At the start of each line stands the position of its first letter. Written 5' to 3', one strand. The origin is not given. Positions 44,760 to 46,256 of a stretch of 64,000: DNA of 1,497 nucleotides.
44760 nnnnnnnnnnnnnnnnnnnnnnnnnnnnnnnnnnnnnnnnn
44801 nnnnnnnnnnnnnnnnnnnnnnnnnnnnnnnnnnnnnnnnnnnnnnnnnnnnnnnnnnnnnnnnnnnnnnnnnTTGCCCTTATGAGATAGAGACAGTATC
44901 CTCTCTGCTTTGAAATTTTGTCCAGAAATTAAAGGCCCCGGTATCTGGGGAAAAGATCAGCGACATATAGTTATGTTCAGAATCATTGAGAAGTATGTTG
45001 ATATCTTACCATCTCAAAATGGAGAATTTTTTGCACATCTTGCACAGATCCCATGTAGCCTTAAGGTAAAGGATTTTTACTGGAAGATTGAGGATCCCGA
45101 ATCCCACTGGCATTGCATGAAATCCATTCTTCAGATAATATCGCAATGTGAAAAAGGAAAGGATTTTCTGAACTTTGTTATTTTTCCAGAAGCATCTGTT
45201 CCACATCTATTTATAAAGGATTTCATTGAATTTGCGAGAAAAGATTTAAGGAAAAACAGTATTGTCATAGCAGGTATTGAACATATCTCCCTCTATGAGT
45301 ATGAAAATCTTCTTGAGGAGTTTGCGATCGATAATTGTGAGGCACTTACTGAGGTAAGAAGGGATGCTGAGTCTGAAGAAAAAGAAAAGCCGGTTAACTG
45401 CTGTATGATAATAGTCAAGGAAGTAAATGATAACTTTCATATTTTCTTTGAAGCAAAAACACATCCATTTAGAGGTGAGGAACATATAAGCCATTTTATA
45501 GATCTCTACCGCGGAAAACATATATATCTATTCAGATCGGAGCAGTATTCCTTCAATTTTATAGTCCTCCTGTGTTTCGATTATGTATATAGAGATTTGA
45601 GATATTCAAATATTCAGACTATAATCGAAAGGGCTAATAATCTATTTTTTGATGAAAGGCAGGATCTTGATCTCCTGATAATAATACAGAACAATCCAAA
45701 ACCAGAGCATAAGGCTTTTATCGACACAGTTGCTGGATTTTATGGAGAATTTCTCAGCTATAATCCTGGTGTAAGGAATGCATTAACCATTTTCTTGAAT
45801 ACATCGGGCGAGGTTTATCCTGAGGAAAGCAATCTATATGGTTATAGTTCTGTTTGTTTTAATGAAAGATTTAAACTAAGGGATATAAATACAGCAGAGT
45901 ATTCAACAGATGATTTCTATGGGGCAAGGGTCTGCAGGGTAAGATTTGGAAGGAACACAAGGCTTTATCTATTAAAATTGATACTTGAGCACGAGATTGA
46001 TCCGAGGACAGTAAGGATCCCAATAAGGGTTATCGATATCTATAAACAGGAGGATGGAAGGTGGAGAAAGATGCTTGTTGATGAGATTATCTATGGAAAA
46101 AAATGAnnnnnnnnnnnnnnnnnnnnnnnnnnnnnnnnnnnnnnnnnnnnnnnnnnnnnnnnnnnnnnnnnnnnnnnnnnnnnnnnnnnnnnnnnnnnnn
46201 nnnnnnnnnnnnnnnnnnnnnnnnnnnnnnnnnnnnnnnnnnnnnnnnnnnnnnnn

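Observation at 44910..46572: Nitrilase-superfamily (C-N hydrolase) protein translationally overlapped with an RNase III catalytic-domain protein that has no dsRBD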

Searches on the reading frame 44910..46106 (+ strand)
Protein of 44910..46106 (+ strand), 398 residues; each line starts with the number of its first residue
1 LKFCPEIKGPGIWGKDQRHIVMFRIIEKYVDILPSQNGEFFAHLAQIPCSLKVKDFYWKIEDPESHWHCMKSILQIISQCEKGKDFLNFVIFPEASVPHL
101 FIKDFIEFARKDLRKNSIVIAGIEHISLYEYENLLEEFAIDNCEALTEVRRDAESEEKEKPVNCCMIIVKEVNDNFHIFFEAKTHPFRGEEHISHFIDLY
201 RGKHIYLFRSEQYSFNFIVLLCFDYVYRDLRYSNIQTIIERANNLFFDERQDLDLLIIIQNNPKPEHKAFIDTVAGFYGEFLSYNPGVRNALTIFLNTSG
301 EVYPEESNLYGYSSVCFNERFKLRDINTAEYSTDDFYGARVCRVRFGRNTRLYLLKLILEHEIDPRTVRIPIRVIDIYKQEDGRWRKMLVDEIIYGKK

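Call 3: search_protein_families(library=pfam, proteins=[window:44910-46106:+], max_evalue=1)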
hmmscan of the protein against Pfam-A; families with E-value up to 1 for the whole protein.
window:44910-46106:+ (398 aa): 0 families

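Call 4: search_protein_families(library=ncbifam, proteins=[window:44910-46106:+], max_evalue=1)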
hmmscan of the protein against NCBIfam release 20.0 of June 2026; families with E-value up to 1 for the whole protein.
window:44910-46106:+ (398 aa): 0 families

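Call 5: search_protein_families(library=padloc, proteins=[window:44910-46106:+], max_evalue=1)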
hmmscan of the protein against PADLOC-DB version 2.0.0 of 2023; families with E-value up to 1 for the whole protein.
window:44910-46106:+ (398 aa): 4 families
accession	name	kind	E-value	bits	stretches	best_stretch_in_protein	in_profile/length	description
PDLC03850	LmuA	-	5.6e-34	115.5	1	54-322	36-308/604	-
PDLC03780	RT_UG5-nitrilase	-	1e-05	22.2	1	68-224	665-785/907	DRT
PDLC03804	RTasNitrilase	-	0.00027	18.1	1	67-226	160-287/397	DRT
PDLC02347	AbiJ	-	0.004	14.9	1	30-95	15-77/281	AbiJ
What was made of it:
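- Checked: There are weak hits to RT-nitrilase models (call 5).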

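Call 8: find_homologous_proteins(query=window:44973-46106:+, max_evalue=0.001)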
Query window:44973-46106:+ (377 aa): 333 proteins with E <= 0.001 among 1878 candidates; the best 120 are listed.
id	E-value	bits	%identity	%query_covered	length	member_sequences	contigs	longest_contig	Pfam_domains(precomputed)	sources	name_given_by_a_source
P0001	2.2e-246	835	95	100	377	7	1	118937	-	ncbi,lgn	-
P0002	1.7e-106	375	47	99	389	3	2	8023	-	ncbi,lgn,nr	ncbi:MAG: hypothetical protein HY998_05205 [candidate division NC10 bacterium]|nr:hypothetical prote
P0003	1.1e-105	372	45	100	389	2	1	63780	-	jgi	jgi:hypothetical protein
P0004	5.7e-104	367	46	99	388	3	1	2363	-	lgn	-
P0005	2.2e-100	355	44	100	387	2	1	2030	-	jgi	jgi:hypothetical protein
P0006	4.0e-100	354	45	100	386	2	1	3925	-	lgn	-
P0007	1.2e-99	352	44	97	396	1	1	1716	-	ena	-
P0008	2.1e-99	352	44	99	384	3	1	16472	-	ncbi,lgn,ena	-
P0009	2.7e-99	351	45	100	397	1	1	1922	-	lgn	-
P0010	3.2e-99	351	45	99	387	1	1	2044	-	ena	-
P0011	3.4e-99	351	46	94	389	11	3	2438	-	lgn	-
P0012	5.7e-99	350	44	97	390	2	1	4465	-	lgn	-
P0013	8.0e-99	350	44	99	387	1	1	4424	-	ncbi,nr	ncbi:hypothetical protein BURK2_03461 [Burkholderiales bacterium]|nr:hypothetical protein BURK2_0346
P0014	1.0e-98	349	43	99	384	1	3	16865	-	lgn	-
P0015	1.1e-98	349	45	99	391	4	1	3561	-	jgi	-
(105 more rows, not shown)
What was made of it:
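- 44973..46106 (+): 377-aa divergent nitrilase-fold amidohydrolase ('NIT-like'). It belongs to an unnamed family of about 385 aa. There are 333 homologues, all named 'hypothetical' (call 8).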

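Call 10: find_related_loci(query=A1, collection=genome_contigs, flank=6000)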
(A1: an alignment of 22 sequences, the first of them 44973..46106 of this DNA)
Query A1 (377 aa) in genome_contigs; peptide patterns used: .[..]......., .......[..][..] (x = any residue, [..] = any of these).
332 stretches matched a pattern; 282 encode a relative of the query (tblastn E <= 1e-3); the best 80 are kept; 80 distinct loci.
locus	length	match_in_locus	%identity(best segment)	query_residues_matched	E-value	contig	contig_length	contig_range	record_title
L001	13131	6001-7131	95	1-377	0e+0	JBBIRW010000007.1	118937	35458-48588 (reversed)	MAG: Deltaproteobacteria bacterium isolate SLF170214_bin_359 NODE_80_length_118937_cov_8.96691, whole genome shotgun seq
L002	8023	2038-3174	47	1-375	6e-112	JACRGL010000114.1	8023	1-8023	MAG: Candidatus Methylomirabilota bacterium isolate NC_groundwater_1750_Pr3_B-0.1um_56_10 SR-2_scaffold_141_2384101, who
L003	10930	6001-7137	45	1-375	1e-108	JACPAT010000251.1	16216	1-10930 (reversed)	MAG: Candidatus Methylomirabilota bacterium isolate NC_groundwater_238_Ag_S-0.2um_67_12 S5_GD2017_2_S2_scaffold_2395, wh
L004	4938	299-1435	45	1-375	1e-108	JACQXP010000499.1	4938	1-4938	MAG: Candidatus Methylomirabilota bacterium isolate NC_groundwater_1518_Pr4_B-0.1um_67_4 SR1-18-B1_scaffold_562522, whol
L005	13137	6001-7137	44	1-375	4e-108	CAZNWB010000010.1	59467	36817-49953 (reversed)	MAG TPA_asm: uncultured bacterium isolate SRP119689_co1_259 genome assembly, contig: NODE_565_length_59467_cov_7.632717,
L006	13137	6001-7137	45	1-375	3e-107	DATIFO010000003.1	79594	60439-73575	MAG TPA_asm: Candidatus Methylomirabilis sp. isolate SMAG_U16397 k141_959536, whole genome shotgun sequence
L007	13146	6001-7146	45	1-377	6e-107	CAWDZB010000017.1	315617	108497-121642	MAG: uncultured delta proteobacterium isolate MFD05684.bin.3.160 genome assembly, contig: contig_54894, whole genome sho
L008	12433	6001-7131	45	1-375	1e-106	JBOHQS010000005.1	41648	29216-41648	MAG: Candidatus Methylomirabilales bacterium isolate SE1492_maxbin2.bin.0 NODE_30_length_41648_cov_3.703499, whole genom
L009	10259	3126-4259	45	1-373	2e-105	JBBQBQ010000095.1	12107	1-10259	MAG: Desulfuromonadales bacterium isolate Co_metawrap_1341 Cmw_1341_k141_2014565_length_12107_cov_8.0000, whole genome s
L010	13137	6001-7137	44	1-375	2e-105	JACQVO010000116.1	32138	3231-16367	MAG: Candidatus Methylomirabilota bacterium isolate NC_groundwater_1465_Ag_S-0.65um_65_48 S_p65_S5_coassembly_k141_17780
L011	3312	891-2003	44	1-367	1e-107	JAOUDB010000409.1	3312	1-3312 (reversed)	MAG: Desulfuromonadales bacterium isolate 24_Oct_SF_Bin9 24_Oct_SF_Bin9_scaffold_12371_c1, whole genome shotgun sequence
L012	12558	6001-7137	44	1-377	1e-104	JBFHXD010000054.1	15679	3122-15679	MAG: Candidatus Methylomirabilales bacterium isolate Mix_sand09.2021.07.Z.47 k141_134804_length_15679_cov_11.0000, whole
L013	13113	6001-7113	44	1-367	2e-104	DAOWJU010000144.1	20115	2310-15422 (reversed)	MAG TPA_asm: Desulfuromonadales bacterium isolate CSMAG_2077 CSMAG_2077_k141_3089895_length_20115_cov_34.0000, whole gen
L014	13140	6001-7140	44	1-375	1e-103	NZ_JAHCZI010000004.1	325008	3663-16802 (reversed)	Geobacter hydrogenophilus strain DSM 13691 NODE_4_length_325008_cov_239.693830, whole genome shotgun sequence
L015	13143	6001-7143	44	1-377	8e-104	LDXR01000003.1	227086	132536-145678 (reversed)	MAG: candidate division NC10 bacterium CSP1-5 XU15_C0003, whole genome shotgun sequence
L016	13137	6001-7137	43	1-373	3e-103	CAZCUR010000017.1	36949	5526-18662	MAG TPA_asm: uncultured Geothermobacter sp. isolate SRP162660_co2_57 genome assembly, contig: NODE_194_length_36949_cov_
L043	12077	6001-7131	43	1-375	3e-101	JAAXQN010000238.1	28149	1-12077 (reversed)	MAG: Candidatus Methylomirabilis sp. isolate MAG-BB-18 scaffold_199, whole genome shotgun sequence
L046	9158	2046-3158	43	1-367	6e-101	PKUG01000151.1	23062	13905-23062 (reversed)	MAG: Desulfuromonas sp. isolate BM522 sc_1298, whole genome shotgun sequence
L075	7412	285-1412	43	1-377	1e-99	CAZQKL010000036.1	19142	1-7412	MAG TPA_asm: uncultured bacterium isolate SRP163575_co3_283 genome assembly, contig: NODE_2965_length_19142_cov_6.533033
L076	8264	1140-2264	44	1-371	1e-99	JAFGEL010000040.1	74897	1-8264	MAG: Desulfuromonadales bacterium isolate Zod_Metabat.1226 k87_4768302, whole genome shotgun sequence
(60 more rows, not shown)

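Call 13: search_protein_families(library=pfam, proteins=[L002:284-1489:+, L002:1489-1929:+, L002:3225-4634:+, L002:4628-5653:+, L006:2447-3754:+, L005:2646-3575:+, L010:40-759:+, L009:6552-7529:+, L016:3503-4162:+, L009:7554-8408:+], max_evalue=0.01)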
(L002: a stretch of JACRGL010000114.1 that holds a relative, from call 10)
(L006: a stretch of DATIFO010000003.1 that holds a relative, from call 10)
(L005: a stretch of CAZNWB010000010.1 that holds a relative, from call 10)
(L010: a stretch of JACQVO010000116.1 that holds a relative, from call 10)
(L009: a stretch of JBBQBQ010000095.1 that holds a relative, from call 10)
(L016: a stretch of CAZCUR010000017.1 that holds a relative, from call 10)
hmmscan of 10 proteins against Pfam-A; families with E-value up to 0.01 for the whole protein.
L002:284-1489:+ (401 aa): 2 families
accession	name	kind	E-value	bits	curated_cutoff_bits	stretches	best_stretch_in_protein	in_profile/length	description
PF20979.2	Arginosuc_syn_C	-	1.2e-83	280.4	27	1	176-393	1-218/219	Arginosuccinate synthase C-terminal domain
PF00764.25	Arginosuc_synth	-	1.7e-68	230.2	27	1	6-167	1-162/162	Arginosuccinate synthase N-terminal HUP domain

L002:1489-1929:+ (146 aa): 3 families
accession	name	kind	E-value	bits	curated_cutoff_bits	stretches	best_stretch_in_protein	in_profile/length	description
PF00293.34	NUDIX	-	2.5e-23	83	21.1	1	9-132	3-131/134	NUDIX domain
PF14815.12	NUDIX_4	-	1.3e-07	31.9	35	1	12-133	1-112/113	NUDIX domain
PF22327.2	Nudt16-like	-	0.0017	18.7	27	1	33-101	31-100/161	U8 snoRNA-decapping enzyme-like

L002:3225-4634:+ (469 aa): 2 families
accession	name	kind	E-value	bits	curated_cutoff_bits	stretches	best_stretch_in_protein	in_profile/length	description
PF00206.25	Lyase_1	-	1.4e-82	278.1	27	1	13-307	1-312/312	Lyase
PF14698.11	ASL_C2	-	2.4e-28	98.8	27.3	1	370-438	1-69/69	Argininosuccinate lyase C-terminal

L002:4628-5653:+ (341 aa): 6 families
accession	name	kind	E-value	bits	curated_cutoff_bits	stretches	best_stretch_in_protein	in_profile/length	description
PF00041.27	fn3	-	6.2e-15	55.6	25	1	250-335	2-83/84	Fibronectin type III domain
PF25523.1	Ig_RIMBP2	-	4.1e-06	27.2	27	0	140-184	2-49/105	RIMBP2-like, immunoglobulin-like domain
PF18370.7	RGI_lyase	-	4.9e-06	27.2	27.8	0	252-327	8-78/86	Rhamnogalacturonan I lyases beta-sheet domain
PF24489.1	Ig_J_second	-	0.00029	21.3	27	0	208-226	64-82/105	Tip attachment protein J second Ig-like domain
PF16656.11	Pur_ac_phosph_N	-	0.0024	18.8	30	0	48-119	12-80/93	Purple acid Phosphatase, N-terminal domain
PF25788.1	Ig_Rha78A_N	-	0.0044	17.7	27.4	0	301-340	64-101/105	Rha78A-like, N-terminal immunoglobulin domain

L006:2447-3754:+ (435 aa): 1 family
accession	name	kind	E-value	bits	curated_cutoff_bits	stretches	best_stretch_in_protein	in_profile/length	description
PF00202.27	Aminotran_3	-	1e-126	423.3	30.5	1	44-423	2-403/403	Aminotransferase class-III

L005:2646-3575:+ (309 aa): 2 families
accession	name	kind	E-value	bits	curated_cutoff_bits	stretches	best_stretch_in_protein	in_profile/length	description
PF00185.30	OTCace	-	3.2e-63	212.9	29.4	1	150-303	2-156/157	Aspartate/ornithine carbamoyltransferase, Asp/Orn binding domain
PF02729.26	OTCace_N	-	6.5e-49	166.3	29.9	1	3-143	1-148/148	Aspartate/ornithine carbamoyltransferase, carbamoyl-P binding domain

L010:40-759:+ (239 aa): 1 family
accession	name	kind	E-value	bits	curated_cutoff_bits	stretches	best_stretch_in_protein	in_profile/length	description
PF00696.33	AA_kinase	-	4.5e-41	141.5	24.9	1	5-216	33-234/234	Amino acid kinase family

L009:6552-7529:+ (325 aa): 1 family
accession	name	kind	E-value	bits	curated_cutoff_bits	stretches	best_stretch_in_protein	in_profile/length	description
PF00701.28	DHDPS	-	6.2e-102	340.7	22.1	1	36-321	2-288/289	Dihydrodipicolinate synthetase family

L016:3503-4162:+ (219 aa): 3 families
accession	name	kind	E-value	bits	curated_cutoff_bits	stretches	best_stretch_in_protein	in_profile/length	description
PF06271.18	RDD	-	2.8e-26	92.9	24.1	1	81-212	1-136/137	RDD family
PF13717.11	Zn_ribbon_4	-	1.8e-10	41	30.3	1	8-42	1-35/36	zinc-ribbon domain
PF10823.13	DUF2568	-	0.0068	17.1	24.2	0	97-144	2-48/92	Protein of unknown function (DUF2568)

L009:7554-8408:+ (284 aa): 2 families
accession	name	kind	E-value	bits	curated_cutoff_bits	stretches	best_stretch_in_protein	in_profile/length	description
PF05173.19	DapB_C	-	1.6e-47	161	27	1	145-281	1-121/121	Dihydrodipicolinate reductase, C-terminus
PF01113.26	DapB_N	-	8.9e-40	136.1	25.6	1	19-142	1-124/124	Dihydrodipicolinate reductase, N-terminus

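Call 20: search_solved_structures(query=A2, max_evalue=10, show_alignments=2)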
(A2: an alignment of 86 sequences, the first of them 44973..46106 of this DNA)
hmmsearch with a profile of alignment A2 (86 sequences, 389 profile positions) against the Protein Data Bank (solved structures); distinct sequences matched with E-value up to 10: 0.
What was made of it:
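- On Nitrilase / C-N hydrolase superfamily: A profile search against PDB sequences found nothing at E<=10 (call 20).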

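Call 26: predict_structure(alignment_id=A2)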
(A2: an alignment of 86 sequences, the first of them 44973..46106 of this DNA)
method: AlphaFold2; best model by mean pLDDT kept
length: 377 residues; sequences in the alignment: 86
mean_pLDDT: 86.1   pTM: 0.90
mean pLDDT of the five models: 86.1, 85.5, 85.4, 85.1, 84.2
residues with pLDDT >= 90: 212; 70-90: 115; 50-70: 31; < 50: 19
segments of 3 or more residues with pLDDT < 50: 167-175, 279-285
pLDDT, mean of each block of 10 residues (from residue 1): 93 87 91 88 95 95 92 94 98 96 96 98 96 89 97 97 64 63 95 93 61 85 94 91 73 79 88 75 49 88 85 88 90 88 60 93 91 72
secondary structure, 60 per line:
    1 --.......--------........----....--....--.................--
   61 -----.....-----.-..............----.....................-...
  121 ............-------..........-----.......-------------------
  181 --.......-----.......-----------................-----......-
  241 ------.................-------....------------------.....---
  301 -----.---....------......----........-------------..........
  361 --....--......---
elements in order: E3-9 E18-25 E30-33 E36-39 H42-58 E66-70 H78-91 E96-106 H107-116 H118-132 E140-149 E155-161 E183-189 E195-201 H213-228 E234-239 H247-263 E271-274 E293-297 E310-313 E320-325 E330-337 E351-360 E363-366 H369-374
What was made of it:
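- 44973..46106 (+): AF2 model: pLDDT 86, pTM 0.90 (call 26).
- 45456..45482 (+): Lys162 in '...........', plus Glu169/Glu170. These are the putative catalytic Lys and the fourth (Glu) residue of the tetrad. K162 follows strand 155-161 (call 26).
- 45573..45575 (+): Cys201 codon in 'LLCFDY', the putative nucleophile. C201 is the last residue of strand 195-201, the nucleophile-elbow position (call 26).
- On Nitrilase / C-N hydrolase superfamily: AF2 model with pLDDT 86 and pTM 0.90 (call 26).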

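Call 29: fold_search(model_id=the predicted structure, library=pdb)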
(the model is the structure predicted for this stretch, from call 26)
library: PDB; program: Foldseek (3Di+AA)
matches with E <= 10: 552; with E <= 0.001: 13
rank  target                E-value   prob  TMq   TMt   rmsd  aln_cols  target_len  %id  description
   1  4gyl                  1.7e-07  1.00  0.41  0.45   5.8       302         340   12  The E142L mutant of the amidase from Geobacillus pallidus showing the result of Michael addition of acrylamide at the ac (released 2013-08-21)
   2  4kzf                  3.2e-07  1.00  0.42  0.46   6.8       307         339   12  The mechanism of the amidases: The effect of the mutation E142L in the amidase from Geobacillus pallidus (released 2013-08-21)
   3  6le2_B                2.8e-06  1.00  0.38  0.46   9.0       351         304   10  Structure of D-carbamoylase mutant from Nitratireductor indicus (released 2020-10-28)
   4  6le2_A                3.4e-06  1.00  0.40  0.47   8.0       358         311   10  Structure of D-carbamoylase mutant from Nitratireductor indicus (released 2020-10-28)
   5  1erz_A                6.5e-06  1.00  0.39  0.46   7.8       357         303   10  CRYSTAL STRUCTURE OF N-CARBAMYL-D-AMINO ACID AMIDOHYDROLASE WITH A NOVEL CATALYTIC FRAMEWORK COMMON TO AMIDOHYDROLASES (released 2001-04-06)
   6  1uf4_A                1.6e-05  1.00  0.37  0.44   6.8       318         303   10  Crystal structure of C171A/V236A Mutant of N-carbamyl-D-amino acid amidohydrolase (released 2004-06-08)
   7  2ggl_A                3.9e-05  1.00  0.38  0.46   8.1       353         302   10  The mutant A222C of Agrobacterium radiobacter N-carbamoyl-D-amino acid amidohydrolase (released 2006-04-11)
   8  2ggk_A                8.1e-05  1.00  0.39  0.46   6.3       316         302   10  The mutant A302C of Agrobacterium radiobacter N-carbamoyl-D-amino-acid amidohydrolase (released 2006-04-11)
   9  8hpc_A                1.7e-04  1.00  0.35  0.43   6.4       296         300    8  Crystal structure of C171A Mutant of N-carbamyl-D-amino acid amidohydrolase complexed with N-carbamyl-D-Hydroxyphenylg (released 2023-12-20)
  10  1fo6_A                3.4e-04  1.00  0.39  0.46   6.3       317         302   10  CRYSTAL STRUCTURE ANALYSIS OF N-CARBAMoYL-D-AMINO-ACID AMIDOHYDROLASE (released 2001-08-29)
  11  8hpc_C                4.3e-04  1.00  0.37  0.44   6.7       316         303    9  Crystal structure of C171A Mutant of N-carbamyl-D-amino acid amidohydrolase complexed with N-carbamyl-D-Hydroxyphenylg (released 2023-12-20)
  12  4cyy_A                7.5e-04  1.00  0.46  0.39   6.6       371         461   10  The structure of vanin-1: defining the link between metabolic disease, oxidative stress and inflammation (released 2014-12-10)
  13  8uxu_A                9.5e-04  1.00  0.40  0.47   7.5       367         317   10  Cryo-EM structure of a bacterial nitrilase filament with a covalent adduct derived from benzonitrile hydrolysis (released 2024-05-01)
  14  5i6e                  4.2e-02  0.12  0.18  0.12  15.1       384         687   10  Crystal structure of the central domain of yeast acetyl-CoA carboxylase (released 2016-04-20)
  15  5cs4_A                6.3e-02  0.12  0.20  0.19  16.1       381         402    9  Crystal structure of domains AC3-AC5 of yeast acetyl-CoA carboxylase (released 2015-10-28)
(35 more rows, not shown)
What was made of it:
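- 44973..46106 (+): The Foldseek top 13 are all nitrilase-superfamily enzymes (call 29).
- On Nitrilase / C-N hydrolase superfamily: All 13 Foldseek PDB hits with E<=1e-3 are amidases, carbamoylases, vanin or nitrilase; TM-scores 0.35-0.46 (call 29).
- Closest known: Nitrilase. Same: The predicted fold matches: Foldseek E 1.7e-7 to 9.5e-4, probability 1.00, and all 13 significant hits are from this superfamily (call 29).
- Checked: The 13 best Foldseek matches are all nitrilase-superfamily enzymes (call 29).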

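Call 33: search_protein_families(library=padloc, alignment_id=A1, max_evalue=0.001)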
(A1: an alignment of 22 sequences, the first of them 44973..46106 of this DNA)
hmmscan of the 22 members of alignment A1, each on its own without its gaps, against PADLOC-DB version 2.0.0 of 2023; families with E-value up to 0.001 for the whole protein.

A. member 1, window:44973-46106:+ (377 aa): 3 families
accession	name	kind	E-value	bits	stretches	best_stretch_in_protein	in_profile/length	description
PDLC03850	LmuA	-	4.8e-34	115.7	1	33-301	36-308/604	-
PDLC03780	RT_UG5-nitrilase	-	9.3e-06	22.3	1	47-203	665-785/907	DRT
PDLC03804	RTasNitrilase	-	0.00028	18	0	46-205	160-287/397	DRT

B. families by the number of members that match (of 22 scanned): 3 families
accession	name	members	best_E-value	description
PDLC03850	LmuA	22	9.7e-35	-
PDLC03780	RT_UG5-nitrilase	5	3.9e-06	DRT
PDLC03804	RTasNitrilase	2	0.00028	DRT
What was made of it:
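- On Lamassu LmuA effector: PDLC03850 hits at 5.6e-34, but only over model positions 36-308 of 604 (calls 5, 33).
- The amidase-fold domain is homologous to the N-terminal domain of a Lamassu LmuA model (5.6e-34; all 22 family members tested hit it; calls 5, 33).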
